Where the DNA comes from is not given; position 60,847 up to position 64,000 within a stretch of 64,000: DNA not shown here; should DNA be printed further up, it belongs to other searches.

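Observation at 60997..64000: Untracked, open-ended >1000-codon ORF ending in near-identical 35/39-residue tandem repeats with position-restricted variation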

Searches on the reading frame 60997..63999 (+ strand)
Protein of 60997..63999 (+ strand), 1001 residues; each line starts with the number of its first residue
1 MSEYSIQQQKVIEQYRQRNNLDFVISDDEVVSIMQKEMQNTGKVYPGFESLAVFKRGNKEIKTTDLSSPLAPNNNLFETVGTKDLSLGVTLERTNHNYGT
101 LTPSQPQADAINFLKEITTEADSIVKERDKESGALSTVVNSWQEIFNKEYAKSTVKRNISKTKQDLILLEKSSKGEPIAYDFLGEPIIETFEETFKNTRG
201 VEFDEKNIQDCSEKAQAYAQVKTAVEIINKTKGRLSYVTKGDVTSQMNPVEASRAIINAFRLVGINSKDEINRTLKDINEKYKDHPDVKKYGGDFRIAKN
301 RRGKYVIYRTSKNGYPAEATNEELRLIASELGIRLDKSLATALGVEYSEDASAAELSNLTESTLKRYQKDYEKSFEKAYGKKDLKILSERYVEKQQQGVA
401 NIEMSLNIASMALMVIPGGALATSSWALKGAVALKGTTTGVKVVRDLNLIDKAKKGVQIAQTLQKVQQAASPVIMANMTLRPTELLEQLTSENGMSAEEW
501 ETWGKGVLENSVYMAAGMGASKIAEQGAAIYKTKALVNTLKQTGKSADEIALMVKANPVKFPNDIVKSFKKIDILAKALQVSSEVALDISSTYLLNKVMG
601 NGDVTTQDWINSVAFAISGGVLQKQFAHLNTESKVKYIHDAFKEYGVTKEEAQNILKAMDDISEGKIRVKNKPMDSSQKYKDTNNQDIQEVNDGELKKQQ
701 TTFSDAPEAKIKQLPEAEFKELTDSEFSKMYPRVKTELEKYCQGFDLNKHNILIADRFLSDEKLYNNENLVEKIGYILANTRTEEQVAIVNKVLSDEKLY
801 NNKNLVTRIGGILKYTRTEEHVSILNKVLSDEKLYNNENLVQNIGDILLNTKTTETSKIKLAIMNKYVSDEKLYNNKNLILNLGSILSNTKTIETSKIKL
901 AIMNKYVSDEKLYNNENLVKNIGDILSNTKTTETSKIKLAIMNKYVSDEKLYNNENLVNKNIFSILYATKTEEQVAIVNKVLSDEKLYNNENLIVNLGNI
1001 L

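Call 6: search_protein_families(library=pfam, proteins=[window:60997-63999:+], max_evalue=1)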
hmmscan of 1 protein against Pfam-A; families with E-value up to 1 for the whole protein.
window:60997-63999:+ (1001 aa): 1 family
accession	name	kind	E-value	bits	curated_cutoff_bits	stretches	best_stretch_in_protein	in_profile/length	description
PF25786.1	HEAT_GCN1_C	-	0.14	12.6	27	0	812-866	19-71/151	GCN1-like, C-terminal HEAT repeats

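Call 7: search_protein_families(library=ncbifam, proteins=[window:60997-63999:+], max_evalue=1)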
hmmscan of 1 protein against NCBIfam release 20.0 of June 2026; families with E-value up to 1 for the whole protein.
window:60997-63999:+ (1001 aa): 2 families
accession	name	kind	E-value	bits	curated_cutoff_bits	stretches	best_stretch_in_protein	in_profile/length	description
NF058664.1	amipurimy_AmcC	equivalog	0.00063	18.6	600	1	397-556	284-438/444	amipurimycin biosynthesis protein AmcC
NF052366.1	photon_PedR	equivalog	0.09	13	120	0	942-990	19-66/74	photosynthetic electron transport-dependent transcriptional regulator PedR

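Call 8: search_solved_structures(query=window:60997-63999:+, max_evalue=1)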
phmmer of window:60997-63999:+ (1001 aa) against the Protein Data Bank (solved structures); distinct sequences matched with E-value up to 1: 0.

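Call 9: find_homologous_proteins(query=window:60997-63999:+)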
Query window:60997-63999:+ (1001 aa): 20 proteins with E <= 0.001 among 8000 candidates.
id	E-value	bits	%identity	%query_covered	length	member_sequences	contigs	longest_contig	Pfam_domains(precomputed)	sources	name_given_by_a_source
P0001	0.0e+0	1189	79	70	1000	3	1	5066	PF05394.17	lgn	-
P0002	1.7e-262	892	63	67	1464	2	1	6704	-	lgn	-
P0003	5.9e-253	860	61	67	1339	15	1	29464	-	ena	-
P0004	2.7e-237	808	46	96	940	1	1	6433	-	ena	-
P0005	1.5e-236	806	56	69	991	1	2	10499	PF03496.21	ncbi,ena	-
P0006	6.3e-236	804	55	69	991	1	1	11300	PF03496.21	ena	-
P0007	1.1e-235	803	56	69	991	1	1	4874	PF03496.21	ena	-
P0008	4.5e-235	801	56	69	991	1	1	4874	PF03496.21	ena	-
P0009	6.6e-220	751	54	67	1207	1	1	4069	-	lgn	-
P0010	5.4e-218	745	56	67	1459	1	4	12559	PF01966.29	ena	-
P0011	3.2e-213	729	59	57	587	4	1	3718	-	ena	-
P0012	3.7e-193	662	56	59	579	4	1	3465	-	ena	-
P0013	1.8e-177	611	48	61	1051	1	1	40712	-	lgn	-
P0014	7.2e-148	513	70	35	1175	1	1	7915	-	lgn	-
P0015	8.4e-100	354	39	53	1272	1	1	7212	-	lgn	-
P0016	1.1e-93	333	38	53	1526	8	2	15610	PF04607.24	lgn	-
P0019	3.9e-73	265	32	57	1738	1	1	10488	-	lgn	-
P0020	3.5e-72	262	31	62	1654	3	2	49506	-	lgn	-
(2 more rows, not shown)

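Call 14: find_related_loci(query=A1, collection=genome_contigs, flank=10000)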
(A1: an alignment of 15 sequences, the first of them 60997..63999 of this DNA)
Query A1 (1001 aa) in genome_contigs; peptide patterns used: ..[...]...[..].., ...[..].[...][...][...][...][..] (x = any residue, [..] = any of these).
114 stretches matched a pattern; 17 encode a relative of the query (tblastn E <= 1e-3); 17 distinct loci.
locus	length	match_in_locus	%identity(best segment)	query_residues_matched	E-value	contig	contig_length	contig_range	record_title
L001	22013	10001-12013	81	1-671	0e+0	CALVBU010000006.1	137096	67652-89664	MAG: Candidatus Gastranaerophilales bacterium isolate BRZ_P__bin23 genome assembly, contig: BRZ_P__NODE_136_length_13709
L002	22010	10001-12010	81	1-670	0e+0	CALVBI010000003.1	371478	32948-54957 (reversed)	MAG: Candidatus Gastranaerophilales bacterium isolate BRZ_DM__bin106 genome assembly, contig: BRZ_DM__NODE_16_length_371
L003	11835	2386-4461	78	1-700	0e+0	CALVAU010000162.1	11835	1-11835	MAG: Candidatus Gastranaerophilales bacterium isolate E22__bin127 genome assembly, contig: E22__k127_1702375, whole geno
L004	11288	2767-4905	75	1-722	0e+0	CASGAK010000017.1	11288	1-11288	uncultured bacterium isolate Batch3_idba_bin.619 genome assembly, contig: Batch3_idba_bin.619.fa_k87_1499743, whole geno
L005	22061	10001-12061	61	1-702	0e+0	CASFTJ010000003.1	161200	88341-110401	uncultured bacterium isolate O54_L4_305305_idba_bin.125 genome assembly, contig: O54_L4_305305_idba_bin.125.fa_scaffold_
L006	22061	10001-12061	60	1-702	0e+0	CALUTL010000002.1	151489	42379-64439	MAG: Candidatus Gastranaerophilales bacterium isolate BRZ_QG__bin103 genome assembly, contig: BRZ_QG__NODE_60_length_151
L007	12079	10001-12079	58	95-975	0e+0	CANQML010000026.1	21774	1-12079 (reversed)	MAG: Candidatus Gastranaerophilales bacterium isolate Lapin-014__bin53 genome assembly, contig: Lapin-014__NODE_1946_len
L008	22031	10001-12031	58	1-690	0e+0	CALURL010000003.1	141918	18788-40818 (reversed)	MAG: Candidatus Gastranaerophilales bacterium isolate BRZ_E__bin82 genome assembly, contig: BRZ_E__NODE_131_length_14191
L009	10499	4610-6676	56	1-693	0e+0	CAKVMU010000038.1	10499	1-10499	MAG: uncultured Candidatus Melainabacteria bacterium isolate REFINED_METABAT215_TOP10_CONTIGS_1500_ASSEMBLY_K77_MERGED__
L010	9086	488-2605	51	1-717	0e+0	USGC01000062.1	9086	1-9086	uncultured bacterium isolate UMGS1686 genome assembly, contig: NODE_3898_length_9086_cov_3.425202, whole genome shotgun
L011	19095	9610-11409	36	1-638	1e-102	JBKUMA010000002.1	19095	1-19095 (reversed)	MAG: Candidatus Gastranaerophilaceae bacterium isolate 29-1_25 NODE_1783_length_19095_cov_6.566859, whole genome shotgun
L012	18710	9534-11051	35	90-644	9e-86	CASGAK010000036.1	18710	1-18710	uncultured bacterium isolate Batch3_idba_bin.619 genome assembly, contig: Batch3_idba_bin.619.fa_k87_3025276, whole geno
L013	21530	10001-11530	32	107-681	6e-85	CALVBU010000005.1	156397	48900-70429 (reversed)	MAG: Candidatus Gastranaerophilales bacterium isolate BRZ_P__bin23 genome assembly, contig: BRZ_P__NODE_98_length_156397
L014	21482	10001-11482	32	107-665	2e-81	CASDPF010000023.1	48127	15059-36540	uncultured bacterium isolate T5_L3_314314_idba_bin.40 genome assembly, contig: T5_L3_314314_idba_bin.40.fa_scaffold_1380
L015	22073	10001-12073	29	1-726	2e-78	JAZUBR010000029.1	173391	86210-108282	MAG: Candidatus Gastranaerophilaceae bacterium isolate T1900045317_YK20190006.MAGScoT_cleanbin_000005 SGB_6309_k141_1023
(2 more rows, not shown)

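Call 30: search_protein_families(library=pfam, proteins=[L001:12101-16429:+, L002:12101-17680:+, L004:4867-10902:+, L006:12101-16528:+, L008:12101-16975:+, L010:2588-6916:+], max_evalue=0.001)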
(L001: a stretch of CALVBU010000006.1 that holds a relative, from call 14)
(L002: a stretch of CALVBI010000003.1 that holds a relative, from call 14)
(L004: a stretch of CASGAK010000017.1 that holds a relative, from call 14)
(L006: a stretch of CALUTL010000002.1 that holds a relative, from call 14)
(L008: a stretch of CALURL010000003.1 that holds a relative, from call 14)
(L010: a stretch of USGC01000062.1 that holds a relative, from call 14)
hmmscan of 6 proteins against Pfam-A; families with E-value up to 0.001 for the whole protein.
L001:12101-16429:+ (1443 aa): 0 families

L002:12101-17680:+ (1860 aa): 0 families

L004:4867-10902:+ (2012 aa): 1 family
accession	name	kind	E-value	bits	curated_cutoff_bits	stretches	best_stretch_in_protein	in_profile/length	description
PF01966.28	HD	-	1.1e-05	26.2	22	1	1582-1660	15-89/116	HD domain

L006:12101-16528:+ (1476 aa): 0 families

L008:12101-16975:+ (1625 aa): 1 family
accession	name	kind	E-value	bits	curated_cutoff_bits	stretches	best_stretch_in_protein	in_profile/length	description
PF01966.28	HD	-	0.00015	22.5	22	1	1203-1283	2-86/116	HD domain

L010:2588-6916:+ (1443 aa): 0 families

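Call 33: search_protein_families(library=pfam, proteins=[P0016, P0019, P0020], max_evalue=0.01)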
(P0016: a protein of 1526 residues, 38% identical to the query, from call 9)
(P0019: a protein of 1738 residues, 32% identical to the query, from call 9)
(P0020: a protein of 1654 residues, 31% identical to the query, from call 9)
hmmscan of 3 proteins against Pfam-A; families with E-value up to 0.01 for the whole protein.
P0016 (1526 aa): 3 families
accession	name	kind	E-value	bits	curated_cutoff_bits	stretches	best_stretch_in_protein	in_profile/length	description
PF04607.23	RelA_SpoT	-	9.1e-08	32.8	27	0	824-884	46-104/113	Region found in RelA / SpoT proteins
PF23254.1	KH_PARP14_8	-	0.0014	18.9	27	0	816-853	11-48/66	PARP14-like, eighth type I KH domain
PF15963.11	Myb_DNA-bind_7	-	0.0032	17.7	31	0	56-111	20-74/88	Myb DNA-binding like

P0019 (1738 aa): 1 family
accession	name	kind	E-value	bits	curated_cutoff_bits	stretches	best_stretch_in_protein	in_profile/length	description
PF10372.14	CdaS_N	-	0.0086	16.6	27.2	0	1416-1467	5-56/69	Diadenylate cyclase CdaS, N-terminal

P0020 (1654 aa): 0 families

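Call 56: search_protein_families(library=padloc, proteins=[window:60997-63999:+], max_evalue=0.1)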
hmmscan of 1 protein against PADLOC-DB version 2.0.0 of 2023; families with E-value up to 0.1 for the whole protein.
window:60997-63999:+ (1001 aa): 0 families
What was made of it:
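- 61294..62196 (+): Confidently folded core of the N-module (aa ~100-400, helices plus a small sheet); no known fold match. No Pfam, NCBIfam, PADLOC or PDB sequence hit (calls 6, 7, 8, 56).
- On Polymorphic toxin / modular effector systems: No Pfam, NCBIfam or PADLOC hit in the N-module (calls 6, 7, 56).
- Tried and rejected: Pfam, NCBIfam and PADLOC scans and a PDB sequence search of the whole protein gave no family hit (calls 6, 7, 8, 56).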

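Call 82: list_cluster_members(proteins=[P0005, P0042, P0053, P0072, P0081, P0094, P0083, P0023])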
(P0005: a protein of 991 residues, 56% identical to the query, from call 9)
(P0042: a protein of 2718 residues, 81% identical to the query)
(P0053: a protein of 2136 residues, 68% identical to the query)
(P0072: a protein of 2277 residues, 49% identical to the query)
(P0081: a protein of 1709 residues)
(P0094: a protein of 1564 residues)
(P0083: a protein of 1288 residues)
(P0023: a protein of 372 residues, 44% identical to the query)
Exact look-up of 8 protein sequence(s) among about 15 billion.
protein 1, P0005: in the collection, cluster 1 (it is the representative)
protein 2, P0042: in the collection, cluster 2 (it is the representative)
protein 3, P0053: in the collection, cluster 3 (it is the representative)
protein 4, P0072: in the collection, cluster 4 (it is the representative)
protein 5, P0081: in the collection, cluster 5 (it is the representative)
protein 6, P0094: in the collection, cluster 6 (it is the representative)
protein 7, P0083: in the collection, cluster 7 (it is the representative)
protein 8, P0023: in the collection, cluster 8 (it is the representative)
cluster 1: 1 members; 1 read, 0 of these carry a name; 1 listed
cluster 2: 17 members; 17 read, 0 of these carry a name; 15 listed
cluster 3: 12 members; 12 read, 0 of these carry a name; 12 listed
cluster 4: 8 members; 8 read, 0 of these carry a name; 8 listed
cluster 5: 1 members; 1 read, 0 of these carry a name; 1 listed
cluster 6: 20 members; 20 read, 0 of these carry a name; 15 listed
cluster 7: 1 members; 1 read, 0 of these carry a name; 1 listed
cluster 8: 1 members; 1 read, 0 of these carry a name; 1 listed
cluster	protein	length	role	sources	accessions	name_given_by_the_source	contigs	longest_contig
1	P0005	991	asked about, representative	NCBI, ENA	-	-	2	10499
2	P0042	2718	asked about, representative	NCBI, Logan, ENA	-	-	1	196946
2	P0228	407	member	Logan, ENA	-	-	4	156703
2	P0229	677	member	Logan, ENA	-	-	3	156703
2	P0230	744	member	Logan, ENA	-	-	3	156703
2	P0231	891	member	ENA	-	-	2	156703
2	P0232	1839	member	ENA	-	-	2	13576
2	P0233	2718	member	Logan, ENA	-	-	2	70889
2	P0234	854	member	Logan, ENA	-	-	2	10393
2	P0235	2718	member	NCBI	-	-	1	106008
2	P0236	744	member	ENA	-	-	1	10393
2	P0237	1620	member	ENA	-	-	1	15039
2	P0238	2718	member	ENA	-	-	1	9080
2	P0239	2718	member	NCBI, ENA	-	-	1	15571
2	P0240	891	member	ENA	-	-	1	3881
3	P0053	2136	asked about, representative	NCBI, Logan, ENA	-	-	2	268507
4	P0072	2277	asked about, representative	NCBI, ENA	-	-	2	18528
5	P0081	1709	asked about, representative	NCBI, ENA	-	-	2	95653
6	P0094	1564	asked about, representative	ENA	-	-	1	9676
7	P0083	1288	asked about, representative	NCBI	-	-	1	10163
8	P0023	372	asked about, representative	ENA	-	-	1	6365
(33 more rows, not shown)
